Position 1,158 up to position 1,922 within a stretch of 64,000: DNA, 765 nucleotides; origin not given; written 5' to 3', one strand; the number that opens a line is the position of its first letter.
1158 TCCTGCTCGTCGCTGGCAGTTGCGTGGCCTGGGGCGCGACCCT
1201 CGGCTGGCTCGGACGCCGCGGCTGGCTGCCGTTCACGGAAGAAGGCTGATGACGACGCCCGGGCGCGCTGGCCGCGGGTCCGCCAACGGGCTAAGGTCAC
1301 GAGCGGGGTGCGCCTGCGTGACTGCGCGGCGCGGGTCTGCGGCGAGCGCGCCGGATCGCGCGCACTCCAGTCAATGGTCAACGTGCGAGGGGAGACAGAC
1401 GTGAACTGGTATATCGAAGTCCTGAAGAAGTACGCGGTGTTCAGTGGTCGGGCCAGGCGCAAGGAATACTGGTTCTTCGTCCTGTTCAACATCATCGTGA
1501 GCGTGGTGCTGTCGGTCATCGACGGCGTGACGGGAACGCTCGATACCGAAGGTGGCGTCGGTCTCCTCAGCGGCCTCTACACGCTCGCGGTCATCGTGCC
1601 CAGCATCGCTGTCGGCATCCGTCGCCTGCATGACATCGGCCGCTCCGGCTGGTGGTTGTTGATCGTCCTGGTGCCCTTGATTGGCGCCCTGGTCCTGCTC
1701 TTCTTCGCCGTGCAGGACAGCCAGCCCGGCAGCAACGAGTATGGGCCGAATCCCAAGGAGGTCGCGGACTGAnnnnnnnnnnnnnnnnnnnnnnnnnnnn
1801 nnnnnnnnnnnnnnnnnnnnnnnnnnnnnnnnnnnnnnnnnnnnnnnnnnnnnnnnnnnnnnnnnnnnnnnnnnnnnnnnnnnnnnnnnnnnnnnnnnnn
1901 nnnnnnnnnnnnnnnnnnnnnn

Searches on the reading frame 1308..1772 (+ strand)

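Call 3: search_protein_families(library=pfam, proteins=[window:1308-1772:+], max_evalue=0.01)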
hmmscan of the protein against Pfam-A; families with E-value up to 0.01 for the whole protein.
window:1308-1772:+ (154 aa): 1 family
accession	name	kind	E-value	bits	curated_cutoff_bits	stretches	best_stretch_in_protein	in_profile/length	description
PF05656.20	DUF805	-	1.7e-36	125.5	25.7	1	42-147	1-111/111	Protein of unknown function (DUF805)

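Call 4: search_protein_families(library=ncbifam, proteins=[window:1308-1772:+], max_evalue=0.01)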
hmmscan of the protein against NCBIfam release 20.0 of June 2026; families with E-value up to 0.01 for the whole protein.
window:1308-1772:+ (154 aa): 0 families
